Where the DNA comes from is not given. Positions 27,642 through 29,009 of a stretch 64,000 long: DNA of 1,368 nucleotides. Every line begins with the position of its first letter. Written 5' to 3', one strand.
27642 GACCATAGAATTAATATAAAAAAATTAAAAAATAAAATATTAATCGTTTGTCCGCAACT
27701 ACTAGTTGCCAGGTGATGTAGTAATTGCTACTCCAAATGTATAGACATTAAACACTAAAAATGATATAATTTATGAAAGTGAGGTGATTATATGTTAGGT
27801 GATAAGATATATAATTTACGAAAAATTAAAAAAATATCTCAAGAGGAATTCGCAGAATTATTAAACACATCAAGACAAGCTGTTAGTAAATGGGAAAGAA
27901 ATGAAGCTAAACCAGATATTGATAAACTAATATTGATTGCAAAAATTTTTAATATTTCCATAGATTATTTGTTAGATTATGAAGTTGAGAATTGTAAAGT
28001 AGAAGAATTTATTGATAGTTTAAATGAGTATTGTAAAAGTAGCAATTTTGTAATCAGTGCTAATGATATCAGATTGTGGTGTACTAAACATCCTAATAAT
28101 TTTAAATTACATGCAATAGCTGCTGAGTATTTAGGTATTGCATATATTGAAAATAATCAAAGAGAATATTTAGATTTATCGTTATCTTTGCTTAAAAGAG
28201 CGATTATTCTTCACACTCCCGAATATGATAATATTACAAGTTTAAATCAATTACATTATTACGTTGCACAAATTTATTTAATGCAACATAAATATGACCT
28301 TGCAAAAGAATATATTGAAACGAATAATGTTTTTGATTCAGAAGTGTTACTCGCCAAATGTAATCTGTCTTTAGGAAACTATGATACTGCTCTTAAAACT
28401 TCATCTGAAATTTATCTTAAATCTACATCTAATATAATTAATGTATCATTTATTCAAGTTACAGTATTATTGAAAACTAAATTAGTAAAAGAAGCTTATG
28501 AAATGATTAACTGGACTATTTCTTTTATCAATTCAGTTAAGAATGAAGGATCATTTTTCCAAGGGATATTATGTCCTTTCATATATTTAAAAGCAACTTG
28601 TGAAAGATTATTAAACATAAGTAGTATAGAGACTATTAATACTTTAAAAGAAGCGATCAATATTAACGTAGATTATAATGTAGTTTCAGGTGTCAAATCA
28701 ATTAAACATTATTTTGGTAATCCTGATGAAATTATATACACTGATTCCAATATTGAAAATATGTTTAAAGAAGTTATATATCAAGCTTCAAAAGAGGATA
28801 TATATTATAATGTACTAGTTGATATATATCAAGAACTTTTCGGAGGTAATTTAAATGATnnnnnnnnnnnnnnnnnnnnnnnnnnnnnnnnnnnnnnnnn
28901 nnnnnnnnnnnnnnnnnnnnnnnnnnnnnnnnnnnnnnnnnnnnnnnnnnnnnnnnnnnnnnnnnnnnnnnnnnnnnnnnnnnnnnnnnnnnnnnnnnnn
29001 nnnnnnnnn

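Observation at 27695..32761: Putative peptide quorum-sensing-like cassette: XRE-HTH+TPR (RRNPP-like) regulator translationally coupled to an ABC exporter, followed by a 701-aa surface protein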

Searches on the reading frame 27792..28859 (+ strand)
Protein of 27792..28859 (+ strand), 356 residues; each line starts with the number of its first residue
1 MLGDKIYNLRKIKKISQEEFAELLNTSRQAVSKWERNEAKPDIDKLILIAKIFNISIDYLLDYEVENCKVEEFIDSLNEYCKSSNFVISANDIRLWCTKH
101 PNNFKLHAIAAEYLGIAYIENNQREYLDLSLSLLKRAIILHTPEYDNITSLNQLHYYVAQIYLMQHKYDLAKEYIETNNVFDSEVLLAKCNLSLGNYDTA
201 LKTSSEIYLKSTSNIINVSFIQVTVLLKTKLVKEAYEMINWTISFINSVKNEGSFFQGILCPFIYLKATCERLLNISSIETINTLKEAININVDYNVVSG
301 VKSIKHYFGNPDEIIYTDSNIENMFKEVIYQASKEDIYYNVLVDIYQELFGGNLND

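Call 3: search_protein_families(library=pfam, proteins=[window:27792-28859:+], max_evalue=0.1)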
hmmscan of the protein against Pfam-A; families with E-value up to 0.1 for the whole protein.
window:27792-28859:+ (356 aa): 11 families
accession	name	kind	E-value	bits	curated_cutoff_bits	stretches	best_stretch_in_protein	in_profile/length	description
PF01381.28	HTH_3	-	7.5e-17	61.5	23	1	6-60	1-55/55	Helix-turn-helix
PF12844.13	HTH_19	-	3.8e-10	40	30.2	1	3-62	1-60/64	Helix-turn-helix domain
PF12895.13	ANAPC3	-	3e-06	27.9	27.2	1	143-203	14-78/82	Anaphase-promoting complex, cyclosome, subunit 3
PF13443.12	HTH_26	-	4.9e-06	27.1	22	1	6-64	2-61/63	Cro/C1-type HTH DNA-binding domain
PF07022.19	Phage_CI_repr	-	2.1e-05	25.2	22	1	12-61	9-58/65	Bacteriophage CI repressor helix-turn-helix domain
PF07719.23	TPR_2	-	0.0018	18.7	27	0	154-176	3-25/34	Tetratricopeptide repeat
PF13560.12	HTH_31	-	0.0051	17.5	27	1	3-53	3-54/64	Helix-turn-helix domain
PF00515.34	TPR_1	-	0.0064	16.7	27.8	0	154-176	3-25/34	Tetratricopeptide repeat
PF13518.12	HTH_28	-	0.01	16.4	25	1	12-37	10-35/52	Helix-turn-helix domain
PF13424.12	TPR_12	-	0.085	13.5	30.1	0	128-174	20-67/77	Tetratricopeptide repeat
PF08279.18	HTH_11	-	0.098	13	25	0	9-33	9-34/55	HTH domain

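Call 4: search_protein_families(library=ncbifam, proteins=[window:27792-28859:+], max_evalue=0.1)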
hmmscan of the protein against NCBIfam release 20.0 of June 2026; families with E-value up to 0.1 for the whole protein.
window:27792-28859:+ (356 aa): 17 families
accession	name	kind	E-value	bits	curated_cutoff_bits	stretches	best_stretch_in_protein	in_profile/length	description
NF041951.1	phage_RstR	subfamily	2.2e-15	56.9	80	1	2-67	3-68/108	RstR family transcriptional repressor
NF052239.1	antitox_spr1629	equivalog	1.2e-09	37.8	335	1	2-65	3-66/377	spr1629 family repressor/antitoxin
NF047948.1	male_kill_WMK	equivalog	3.5e-08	33.2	300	1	3-82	164-243/300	WO male-killing family protein Wmk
NF007257.0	PRK09706.1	subfamily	1.2e-07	31.6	101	1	1-61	5-65/135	transcriptional repressor DicA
TIGR03830.1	CxxCG_CxxCG_HTH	subfamily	2.7e-07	30.4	61.8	1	3-42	67-106/127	type II TA system antitoxin MqsA family protein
NF041575.1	antitoxPezA_Strep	equivalog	2.8e-06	27.4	290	1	1-57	1-57/158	type II toxin-antitoxin system antitoxin PezA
TIGR03070.1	couple_hipB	subfamily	3.4e-06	26.9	71.65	1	2-56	3-57/58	type II toxin-antitoxin system Y4mF family antitoxin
NF003162.0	PRK04140.1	equivalog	3.6e-06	26.2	263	1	3-58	128-183/317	transcriptional regulator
TIGR00270.2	TIGR00270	equivalog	0.00036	20.4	110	1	4-57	78-131/159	multiprotein bridging factor aMBF1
NF007408.0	PRK09943.1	equivalog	0.0026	17.4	211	1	3-62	9-68/185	HTH-type transcriptional regulator PuuR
NF041265.1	NadS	equivalog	0.0044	17.3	60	1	9-42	38-71/94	NadS family protein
NF003055.0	PRK03975.1-2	equivalog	0.0056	16.4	122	1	5-55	16-64/140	putative transcriptional regulator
NF047542.1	telomere_Tap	equivalog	0.0068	15.2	600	1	9-46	25-62/695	telomere-associated protein Tap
TIGR00721.1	tfx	subfamily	0.013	15.4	60.25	1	5-53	13-59/137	Tfx family DNA-binding protein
NF003056.0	PRK03975.1-4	equivalog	0.028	14.2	115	1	5-45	13-51/145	putative transcriptional regulator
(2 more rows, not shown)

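Call 8: search_solved_structures(query=window:27792-28859:+, max_evalue=10, show_alignments=2)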
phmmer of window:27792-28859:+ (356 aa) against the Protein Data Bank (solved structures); distinct sequences matched with E-value up to 10: 28.
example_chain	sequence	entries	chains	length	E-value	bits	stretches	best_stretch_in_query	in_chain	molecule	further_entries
3op9_A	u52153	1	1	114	1.6e-07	34.3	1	5-71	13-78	Pli0006 protein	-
1adr_A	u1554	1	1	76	4.3e-07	32.8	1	1-66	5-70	P22 C2 REPRESSOR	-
3jxb_C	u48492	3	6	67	1e-06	31.6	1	1-62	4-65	Repressor protein C2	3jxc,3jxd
2r1j_L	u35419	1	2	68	1.1e-06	31.6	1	1-62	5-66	Repressor protein C2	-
7t8i_A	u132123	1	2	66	3.2e-06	30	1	2-61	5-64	Phage element (ICEBs1)transcriptional regulator (Xre family)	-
2xiu_A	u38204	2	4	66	0.00015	24.5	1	6-64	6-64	CYLR2 | CYLR2 SYNONYM CYTOLYSIN REPRESSOR 2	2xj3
1utx_A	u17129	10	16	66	0.00016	24.4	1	6-64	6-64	CYLR2 | cytolysin regulator 2 | PUTATIVE TRANSCRIPTION REGULATOR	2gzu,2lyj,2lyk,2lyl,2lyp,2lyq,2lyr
2p5t_A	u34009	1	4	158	0.0033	20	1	1-60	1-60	Putative transcriptional regulator PezA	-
3bs3_A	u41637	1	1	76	0.011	18.4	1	14-62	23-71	Putative DNA-binding protein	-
9sf2_A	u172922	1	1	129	0.014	18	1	3-64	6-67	Transcriptional regulator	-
5tn0_A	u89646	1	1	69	0.017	17.7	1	1-65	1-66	HTH-type transcriptional regulator SinR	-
3qq6_A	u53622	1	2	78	0.027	17.1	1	1-65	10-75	HTH-type transcriptional regulator sinR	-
1b0n_A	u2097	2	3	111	0.032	16.8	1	1-66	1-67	PROTEIN (SINR PROTEIN) | HTH-TYPE TRANSCRIPTIONAL REGULATOR SINR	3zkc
7t5u_A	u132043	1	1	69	0.13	14.8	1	2-61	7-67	Helix-turn-helix domain-containing protein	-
3omt_A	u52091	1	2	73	0.14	14.7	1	20-60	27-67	uncharacterized protein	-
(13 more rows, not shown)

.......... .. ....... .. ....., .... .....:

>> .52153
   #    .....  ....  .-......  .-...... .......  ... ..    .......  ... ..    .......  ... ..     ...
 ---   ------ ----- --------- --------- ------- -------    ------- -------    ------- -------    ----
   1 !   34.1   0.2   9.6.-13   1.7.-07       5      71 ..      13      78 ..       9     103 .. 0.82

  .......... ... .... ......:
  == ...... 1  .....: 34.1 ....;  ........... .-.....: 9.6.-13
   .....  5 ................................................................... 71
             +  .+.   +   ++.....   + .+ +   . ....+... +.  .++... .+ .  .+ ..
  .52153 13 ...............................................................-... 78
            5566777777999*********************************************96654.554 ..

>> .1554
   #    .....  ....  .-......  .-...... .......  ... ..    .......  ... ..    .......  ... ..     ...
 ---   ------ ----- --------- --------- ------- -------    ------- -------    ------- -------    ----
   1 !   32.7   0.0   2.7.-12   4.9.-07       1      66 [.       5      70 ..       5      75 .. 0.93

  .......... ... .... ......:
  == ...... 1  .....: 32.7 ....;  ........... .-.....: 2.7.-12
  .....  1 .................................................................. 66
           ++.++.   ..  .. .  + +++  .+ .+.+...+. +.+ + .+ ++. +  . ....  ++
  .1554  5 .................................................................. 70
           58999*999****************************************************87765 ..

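Call 9: find_homologous_proteins(query=window:27792-28859:+, max_evalue=0.001)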
Query window:27792-28859:+ (356 aa): 471 proteins with E <= 0.001 among 3436 candidates; the best 120 are listed.
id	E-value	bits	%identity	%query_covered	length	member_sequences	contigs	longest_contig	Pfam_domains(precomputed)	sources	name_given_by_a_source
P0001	1.0e-200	684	88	100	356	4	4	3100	PF12844.14,PF01381.29,PF13443.13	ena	-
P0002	1.8e-200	683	91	97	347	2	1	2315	PF12844.14,PF01381.29,PF12895.14,PF13443.13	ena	-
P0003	1.1e-197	674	86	100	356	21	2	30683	PF12844.14,PF01381.29,PF13443.13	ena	-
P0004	6.6e-158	543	69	100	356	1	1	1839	PF12844.14,PF01381.29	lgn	-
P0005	2.2e-137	476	63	100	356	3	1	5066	PF12844.14,PF01381.29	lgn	-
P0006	2.3e-136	473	61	100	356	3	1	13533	PF12844.14,PF01381.29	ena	-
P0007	1.9e-135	470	61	99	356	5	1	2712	PF12844.14,PF01381.29,PF12895.14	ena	-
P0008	1.1e-134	467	60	100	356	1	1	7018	PF12844.14,PF01381.29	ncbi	-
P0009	2.8e-134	466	61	99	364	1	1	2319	PF12844.14,PF01381.29,PF12895.14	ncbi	-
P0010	1.1e-133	464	59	100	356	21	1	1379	PF12844.14,PF01381.29,PF12895.14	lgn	-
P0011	3.5e-133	462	60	100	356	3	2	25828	PF12844.14,PF01381.29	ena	-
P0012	5.1e-133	462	62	100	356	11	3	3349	PF12844.14,PF01381.29,PF13443.13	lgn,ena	-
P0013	1.1e-132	461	59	100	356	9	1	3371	PF12844.14,PF01381.29,PF13443.13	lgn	-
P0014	1.4e-132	460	59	100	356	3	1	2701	PF12844.14,PF01381.29,PF12895.14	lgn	-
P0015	6.1e-132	458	58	100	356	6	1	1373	PF12844.14,PF01381.29,PF12895.14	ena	-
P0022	6.9e-127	441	60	99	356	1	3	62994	PF12844.14,PF01381.29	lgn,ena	-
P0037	8.7e-123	428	59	99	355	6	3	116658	PF12844.14,PF01381.29,PF12895.14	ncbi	-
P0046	2.2e-116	407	55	100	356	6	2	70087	PF12844.14,PF01381.29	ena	-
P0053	2.0e-111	391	54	99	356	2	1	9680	PF12844.14,PF01381.29,PF13443.13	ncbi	-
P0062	6.0e-82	294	47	100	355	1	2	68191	PF12844.14,PF01381.29,PF12895.14,PF13443.13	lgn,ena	-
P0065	3.4e-73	265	42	99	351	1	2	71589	PF12844.14,PF01381.29,PF13560.13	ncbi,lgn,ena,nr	ncbi:MAG: helix-turn-helix transcriptional regulator [Bacilli bacterium]|nr:helix-turn-helix transcr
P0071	3.9e-66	242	40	98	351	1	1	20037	PF12844.14,PF01381.29,PF13560.13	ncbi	-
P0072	1.8e-65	240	39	100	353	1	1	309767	PF12844.14,PF01381.29,PF13560.13,PF13443.13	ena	-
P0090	4.3e-62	228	38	100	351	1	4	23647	PF12844.14,PF01381.29,PF13443.13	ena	-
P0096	9.9e-60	221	38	99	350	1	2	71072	PF12844.14,PF01381.29,PF13560.13,PF13443.13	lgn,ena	-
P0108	1.9e-57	213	37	98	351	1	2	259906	PF12844.14,PF01381.29,PF13560.13,PF13443.13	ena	-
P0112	1.4e-56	210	36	99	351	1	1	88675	PF12844.14,PF01381.29,PF13560.13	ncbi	-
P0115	1.5e-55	207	37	98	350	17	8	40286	PF12844.14,PF01381.29,PF13560.13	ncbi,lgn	-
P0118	4.2e-55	206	34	100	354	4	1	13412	PF12844.14,PF01381.29,PF13560.13,PF13443.13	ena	-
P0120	8.6e-55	205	37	99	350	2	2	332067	PF12844.14,PF01381.29,PF13560.13,PF13443.13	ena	-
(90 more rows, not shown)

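Call 12: find_encoding_contigs(protein=P0003, flank=10000, max_places=3)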
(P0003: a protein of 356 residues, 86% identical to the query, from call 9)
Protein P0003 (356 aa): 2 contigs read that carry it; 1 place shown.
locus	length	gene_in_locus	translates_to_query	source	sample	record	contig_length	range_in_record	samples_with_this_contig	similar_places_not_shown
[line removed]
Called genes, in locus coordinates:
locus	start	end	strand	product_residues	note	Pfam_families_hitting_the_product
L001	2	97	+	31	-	?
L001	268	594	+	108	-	-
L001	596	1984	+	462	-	-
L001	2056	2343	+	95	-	-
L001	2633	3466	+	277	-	PF00165:HTH_AraC (faint), PF12833:HTH_18, PF06445:GyrI-like, PF14526:Cass2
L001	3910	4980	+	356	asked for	PF01381:HTH_3, PF12844:HTH_19, PF13443:HTH_26 (weak)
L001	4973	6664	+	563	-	PF00664:ABC_membrane, PF00005:ABC_tran, PF02463:SMC_N (faint)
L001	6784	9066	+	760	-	-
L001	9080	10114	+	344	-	PF00924:MS_channel_2nd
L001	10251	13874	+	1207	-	PF09479:Flg_new (weak), PF18998:Flg_new_2 (faint), PF09479:Flg_new, PF13306:LRR_5, PF13855:LRR_8 (faint), PF13306:LRR_5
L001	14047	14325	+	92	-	-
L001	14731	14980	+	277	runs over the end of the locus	PF00144:Beta-lactamase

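Call 13: find_encoding_contigs(protein=P0022, flank=8000, max_places=3)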
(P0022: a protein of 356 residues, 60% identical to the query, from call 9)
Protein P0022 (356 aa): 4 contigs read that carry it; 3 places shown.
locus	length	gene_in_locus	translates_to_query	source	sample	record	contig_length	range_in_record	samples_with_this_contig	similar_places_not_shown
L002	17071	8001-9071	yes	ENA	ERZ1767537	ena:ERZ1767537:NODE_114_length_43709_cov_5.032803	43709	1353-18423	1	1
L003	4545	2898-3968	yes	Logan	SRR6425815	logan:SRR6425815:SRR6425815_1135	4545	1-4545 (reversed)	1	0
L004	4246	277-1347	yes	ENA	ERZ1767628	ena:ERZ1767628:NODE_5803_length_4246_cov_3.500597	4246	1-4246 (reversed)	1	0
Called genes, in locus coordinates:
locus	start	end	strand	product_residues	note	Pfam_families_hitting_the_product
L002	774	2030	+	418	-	PF13173:AAA_14, PF13635:DUF4143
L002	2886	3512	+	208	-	-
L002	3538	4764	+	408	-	PF14137:DUF4304 (weak)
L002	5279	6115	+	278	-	PF00165:HTH_AraC (faint), PF12833:HTH_18, PF06445:GyrI-like, PF14526:Cass2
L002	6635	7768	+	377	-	PF13350:Y_phosphatase3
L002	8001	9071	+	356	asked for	PF01381:HTH_3, PF12844:HTH_19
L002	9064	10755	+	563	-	PF00664:ABC_membrane, PF02463:SMC_N (faint), PF03193:RsgA_GTPase (weak), PF00005:ABC_tran, PF20720:nSTAND3 (weak)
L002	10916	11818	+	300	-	PF00144:Beta-lactamase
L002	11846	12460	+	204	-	-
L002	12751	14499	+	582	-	PF06580:His_kinase, PF02518:HATPase_c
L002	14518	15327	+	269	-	PF00072:Response_reg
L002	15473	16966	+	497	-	PF13487:HD_5, PF00563:EAL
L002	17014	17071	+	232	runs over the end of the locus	-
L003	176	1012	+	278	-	PF00165:HTH_AraC (faint), PF12833:HTH_18, PF06445:GyrI-like, PF14526:Cass2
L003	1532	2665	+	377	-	PF13350:Y_phosphatase3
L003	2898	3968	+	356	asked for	PF01381:HTH_3, PF12844:HTH_19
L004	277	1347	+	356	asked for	PF01381:HTH_3, PF12844:HTH_19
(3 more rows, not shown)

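Call 14: find_encoding_contigs(protein=P0065, flank=6000, max_places=2)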
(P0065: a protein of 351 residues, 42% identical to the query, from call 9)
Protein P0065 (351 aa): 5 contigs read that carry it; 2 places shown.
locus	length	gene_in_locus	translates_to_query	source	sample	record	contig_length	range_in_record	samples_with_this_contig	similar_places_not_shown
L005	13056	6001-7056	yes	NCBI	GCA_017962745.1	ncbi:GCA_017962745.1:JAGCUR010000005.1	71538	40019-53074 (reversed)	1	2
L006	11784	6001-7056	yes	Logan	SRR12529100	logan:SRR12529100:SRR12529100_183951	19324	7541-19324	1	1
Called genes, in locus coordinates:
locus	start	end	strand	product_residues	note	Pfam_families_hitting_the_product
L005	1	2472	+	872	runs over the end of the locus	PF12705:PDDEXK_1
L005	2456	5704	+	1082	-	PF00580:UvrD-helicase, PF13245:AAA_19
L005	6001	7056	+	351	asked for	PF01381:HTH_3, PF12844:HTH_19, PF13560:HTH_31 (faint)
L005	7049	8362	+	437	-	PF05977:MFS_3, PF13347:MFS_2 (weak), PF07690:MFS_1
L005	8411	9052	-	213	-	PF02254:TrkA_N, PF02080:TrkA_C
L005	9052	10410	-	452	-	PF02386:TrkH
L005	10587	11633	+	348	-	-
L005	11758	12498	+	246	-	PF20772:TACO1_YebC_N, PF01709:Transcrip_reg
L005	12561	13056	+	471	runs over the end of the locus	PF07992:Pyr_redox_2 (faint), PF21688:FAD-depend_C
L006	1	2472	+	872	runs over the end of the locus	PF12705:PDDEXK_1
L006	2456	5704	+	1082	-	PF00580:UvrD-helicase, PF13245:AAA_19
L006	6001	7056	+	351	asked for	PF01381:HTH_3, PF12844:HTH_19, PF13560:HTH_31 (faint)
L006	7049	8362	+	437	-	PF05977:MFS_3, PF13347:MFS_2 (weak), PF07690:MFS_1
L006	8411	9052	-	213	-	PF02254:TrkA_N, PF02080:TrkA_C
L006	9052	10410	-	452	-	PF02386:TrkH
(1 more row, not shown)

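Call 15: find_encoding_contigs(protein=P0072, flank=6000, max_places=2)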
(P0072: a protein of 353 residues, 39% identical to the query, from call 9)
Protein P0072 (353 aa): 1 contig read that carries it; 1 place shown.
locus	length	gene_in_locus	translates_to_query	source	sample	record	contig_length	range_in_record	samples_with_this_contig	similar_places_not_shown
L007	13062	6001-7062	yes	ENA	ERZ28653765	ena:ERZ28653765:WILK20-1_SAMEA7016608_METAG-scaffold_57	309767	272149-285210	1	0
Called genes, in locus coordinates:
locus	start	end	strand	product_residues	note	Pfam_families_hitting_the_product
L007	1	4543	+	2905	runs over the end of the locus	-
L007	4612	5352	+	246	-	PF26351:DUF8091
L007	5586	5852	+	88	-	PF04014:MazE_antitoxin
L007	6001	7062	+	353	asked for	PF01381:HTH_3, PF12844:HTH_19, PF13443:HTH_26 (weak), PF13560:HTH_31 (weak)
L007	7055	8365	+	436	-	PF07690:MFS_1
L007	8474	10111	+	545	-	PF02690:Na_Pi_cotrans, PF01895:PhoU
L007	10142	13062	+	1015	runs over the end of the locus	PF03629:SASA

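Call 16: find_encoding_contigs(protein=P0120, flank=6000, max_places=2)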
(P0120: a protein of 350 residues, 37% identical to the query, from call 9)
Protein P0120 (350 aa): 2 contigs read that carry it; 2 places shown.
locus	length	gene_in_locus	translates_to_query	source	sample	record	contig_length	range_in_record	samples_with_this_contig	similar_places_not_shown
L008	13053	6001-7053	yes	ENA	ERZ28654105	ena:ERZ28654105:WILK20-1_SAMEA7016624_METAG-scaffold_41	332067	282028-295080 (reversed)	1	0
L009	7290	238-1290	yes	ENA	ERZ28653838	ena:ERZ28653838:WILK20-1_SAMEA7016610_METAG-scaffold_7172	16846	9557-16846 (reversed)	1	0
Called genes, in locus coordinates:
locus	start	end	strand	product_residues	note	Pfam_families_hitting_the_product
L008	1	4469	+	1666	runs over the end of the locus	-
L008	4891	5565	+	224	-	PF07022:Phage_CI_repr (weak), PF12844:HTH_19, PF13560:HTH_31, PF01381:HTH_3, PF13443:HTH_26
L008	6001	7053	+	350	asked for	PF01381:HTH_3, PF12844:HTH_19, PF13443:HTH_26 (weak), PF13560:HTH_31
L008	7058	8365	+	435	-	PF05977:MFS_3, PF13347:MFS_2, PF07690:MFS_1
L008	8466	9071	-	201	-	PF01625:PMSR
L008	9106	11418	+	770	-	PF00933:Glyco_hydro_3, PF01915:Glyco_hydro_3_C, PF14310:Fn3-like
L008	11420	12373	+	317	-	PF12146:Hydrolase_4, PF00561:Abhydrolase_1 (weak), PF12697:Abhydrolase_6 (weak), PF00326:Peptidase_S9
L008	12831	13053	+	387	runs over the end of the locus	PF00438:S-AdoMet_synt_N, PF02772:S-AdoMet_synt_M, PF02773:S-AdoMet_synt_C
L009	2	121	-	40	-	?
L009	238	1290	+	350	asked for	PF01381:HTH_3, PF12844:HTH_19, PF13443:HTH_26 (weak), PF13560:HTH_31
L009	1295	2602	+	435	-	PF05977:MFS_3, PF13347:MFS_2, PF07690:MFS_1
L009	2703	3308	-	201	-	PF01625:PMSR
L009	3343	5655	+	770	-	PF00933:Glyco_hydro_3, PF01915:Glyco_hydro_3_C, PF14310:Fn3-like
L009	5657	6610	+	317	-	PF12146:Hydrolase_4, PF00561:Abhydrolase_1 (weak), PF12697:Abhydrolase_6 (weak), PF00326:Peptidase_S9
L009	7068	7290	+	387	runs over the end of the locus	PF00438:S-AdoMet_synt_N, PF02772:S-AdoMet_synt_M, PF02773:S-AdoMet_synt_C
